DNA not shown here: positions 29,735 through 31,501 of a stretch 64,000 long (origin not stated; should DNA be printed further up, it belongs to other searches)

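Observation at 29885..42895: A 4336-aa secreted adhesin-like protein with 34 Ig-like (He_PIG-type) domains and a C-terminal autotransporter-like barrel.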

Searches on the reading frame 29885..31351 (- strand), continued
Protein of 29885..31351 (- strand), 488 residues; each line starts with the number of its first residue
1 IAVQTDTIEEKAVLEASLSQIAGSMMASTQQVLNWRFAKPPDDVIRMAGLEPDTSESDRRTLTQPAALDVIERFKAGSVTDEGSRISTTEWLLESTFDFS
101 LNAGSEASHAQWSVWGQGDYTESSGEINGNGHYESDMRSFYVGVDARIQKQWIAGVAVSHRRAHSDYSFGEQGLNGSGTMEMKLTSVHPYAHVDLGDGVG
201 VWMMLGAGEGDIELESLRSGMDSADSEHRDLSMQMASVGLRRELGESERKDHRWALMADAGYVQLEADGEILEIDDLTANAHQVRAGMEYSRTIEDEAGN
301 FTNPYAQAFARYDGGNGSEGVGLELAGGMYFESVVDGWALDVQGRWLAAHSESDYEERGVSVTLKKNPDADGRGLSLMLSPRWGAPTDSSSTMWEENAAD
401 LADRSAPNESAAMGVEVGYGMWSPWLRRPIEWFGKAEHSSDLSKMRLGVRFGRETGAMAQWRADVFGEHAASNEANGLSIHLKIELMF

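Call 75: fold_search(model_id=the predicted structure, library=pdb)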
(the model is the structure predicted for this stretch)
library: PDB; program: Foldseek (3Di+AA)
matches with E <= 10: 679; with E <= 0.001: 32
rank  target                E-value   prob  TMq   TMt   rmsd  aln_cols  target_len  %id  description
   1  3qq2_B                8.5e-06  1.00  0.39  0.70   5.3       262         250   15  Crystal Structure of the Beta Domain of the Bordetella Autotransporter Brka (released 2011-04-13)
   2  3aeh_A                1.1e-05  1.00  0.39  0.64   5.5       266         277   11  Integral membrane domain of autotransporter Hbp (released 2010-07-07)
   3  3qq2_A                1.6e-05  1.00  0.37  0.69   4.9       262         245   16  Crystal Structure of the Beta Domain of the Bordetella Autotransporter Brka (released 2011-04-13)
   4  3qq2_C                3.3e-05  1.00  0.39  0.72   4.8       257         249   16  Crystal Structure of the Beta Domain of the Bordetella Autotransporter Brka (released 2011-04-13)
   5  2qom_B                5.5e-05  1.00  0.37  0.61   5.8       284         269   13  The crystal structure of the E.coli EspP autotransporter Beta-domain. (released 2007-11-13)
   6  4mee                  7.0e-05  1.00  0.37  0.56   7.0       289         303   13  Crystal structure of the transport unit of the autotransporter AIDA-I from Escherichia coli (released 2014-06-04)
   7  2qom_A                8.4e-05  1.00  0.39  0.66   5.4       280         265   15  The crystal structure of the E.coli EspP autotransporter Beta-domain. (released 2007-11-13)
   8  3kvn_X                1.1e-04  1.00  0.41  0.33   5.9       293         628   13  Crystal structure of the full-length autotransporter EstA from Pseudomonas aeruginosa (released 2010-01-26)
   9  3slt                  1.3e-04  1.00  0.37  0.55   8.0       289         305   12  Pre-cleavage Structure of the Autotransporter EspP - N1023S Mutant (released 2011-11-16)
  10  9oqa                  1.4e-04  1.00  0.37  0.30   7.6       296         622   13  Cryo-EM structure of AaaA, a Pseudomonas Aeruginosa autotransporter (released 2025-08-13)
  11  5fok_B                1.7e-04  1.00  0.37  0.29  13.0       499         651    9  Crystal structure of the siderophore receptor PiuA from Pseudomonas aeruginosa (released 2016-05-11)
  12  3kvn_A                1.8e-04  1.00  0.41  0.33   5.8       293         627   13  Crystal structure of the full-length autotransporter EstA from Pseudomonas aeruginosa (released 2010-01-26)
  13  5fp1                  1.9e-04  0.98  0.19  0.14  23.1       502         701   10  Crystal structure of the siderophore receptor PiuA from Acinetobacter baumannii (released 2016-05-11)
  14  3slj                  2.7e-04  1.00  0.37  0.56   6.9       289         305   11  Pre-cleavage Structure of the Autotransporter EspP - N1023A mutant (released 2011-11-16)
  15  8bo2_P                3.4e-04  1.00  0.36  0.55   5.8       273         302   12  BAM-EspP complex structure with BamA-S425C/EspP-S1299C mutations in nanodisc (released 2023-04-26)
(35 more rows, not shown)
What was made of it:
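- Foldseek ranks the same set first (call 75).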

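Call 78: search_protein_families(library=pfam, alignment_id=A2, max_evalue=0.00001)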
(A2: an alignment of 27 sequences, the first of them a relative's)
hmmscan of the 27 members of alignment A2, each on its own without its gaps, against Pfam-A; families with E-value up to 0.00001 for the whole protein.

A. member 1, P0080 (4942 aa): 15 families
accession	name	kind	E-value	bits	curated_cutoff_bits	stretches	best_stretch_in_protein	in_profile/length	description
PF00041.27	fn3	-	0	1049.4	25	29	1881-1969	2-83/84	Fibronectin type III domain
PF25059.1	FN3_DSCAM-DSCAML_C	-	4.3e-135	440.9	39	0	661-720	16-72/89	DSCAM/DSCAML C-terminal Fn3-like domain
PF21605.3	CRLF2-like_D2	-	6e-61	203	27.3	0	1398-1477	1-70/94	Cytokine receptor-like factor 2-like, D2 domain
PF16656.11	Pur_ac_phosph_N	-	2.3e-45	153.5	30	0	1701-1767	12-82/93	Purple acid Phosphatase, N-terminal domain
PF01108.23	Tissue_fac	-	7.7e-44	148.4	27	0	1491-1574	16-99/107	Tissue factor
PF16323.11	DUF4959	-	1.3e-41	141.6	32.9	0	3697-3786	17-101/106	Domain of unknown function (DUF4959)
PF16389.11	DUF4998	-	4.4e-29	101.9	29.1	0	1879-1960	20-98/199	Domain of unknown function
PF25814.1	fn3_SORL1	-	1e-28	99.6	27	0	3037-3118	12-85/90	SORL1-like, fn3 domain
PF16794.11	fn3_4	-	1.7e-26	92.6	27.1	0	3812-3870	28-91/103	Fibronectin-III type domain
PF10179.15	NDNF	-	1.1e-22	80.8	27.3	0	477-506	88-117/127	Neuron-derived neurotrophic factor, first Fn(III) domain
PF25788.1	Ig_Rha78A_N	-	1.3e-14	54.7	27.4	0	27-106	17-102/105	Rha78A-like, N-terminal immunoglobulin domain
PF23608.1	Ig_ILCR1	-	2.1e-12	47.5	27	0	1901-1958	27-89/114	ILCR1 Ig-like domain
PF09294.16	Interfer-bind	-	9e-11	42.4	21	0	30-91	17-85/104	Interferon-alpha/beta receptor, fibronectin type III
PF07495.19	Y_Y_Y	-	2.9e-08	33.9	26.6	0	3729-3784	8-56/65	Y_Y_Y domain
PF03160.20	Calx-beta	-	4.6e-07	30.3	27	0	4091-4208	1-118/119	Calx-beta domain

B. families by the number of members that match (of 27 scanned): 35 families (the first 25 are shown)
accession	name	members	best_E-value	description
PF00041.27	fn3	12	0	Fibronectin type III domain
PF05345.18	He_PIG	11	4.9e-144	Putative Ig domain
PF25059.1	FN3_DSCAM-DSCAML_C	8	4.3e-135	DSCAM/DSCAML C-terminal Fn3-like domain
PF13753.12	SWM_repeat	6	2.8e-63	Putative flagellar system-associated repeat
PF22352.2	K319L-like_PKD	6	1.4e-23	K319L-like, PKD domain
PF16656.11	Pur_ac_phosph_N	5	2.3e-45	Purple acid Phosphatase, N-terminal domain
PF03797.25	Autotransporter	5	4.9e-13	Autotransporter beta-domain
PF13205.12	Big_5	4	9.3e-59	Bacterial Ig-like domain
PF03160.20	Calx-beta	4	3.1e-55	Calx-beta domain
PF12733.13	Cadherin-like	4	1.5e-37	Cadherin-like beta sandwich domain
PF18911.6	PKD_4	4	5.4e-10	PKD domain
PF17963.7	Big_9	3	4.5e-12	Bacterial Ig domain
PF01108.23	Tissue_fac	2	7.7e-44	Tissue factor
PF16323.11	DUF4959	2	1.3e-41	Domain of unknown function (DUF4959)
PF16794.11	fn3_4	2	1.6e-30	Fibronectin-III type domain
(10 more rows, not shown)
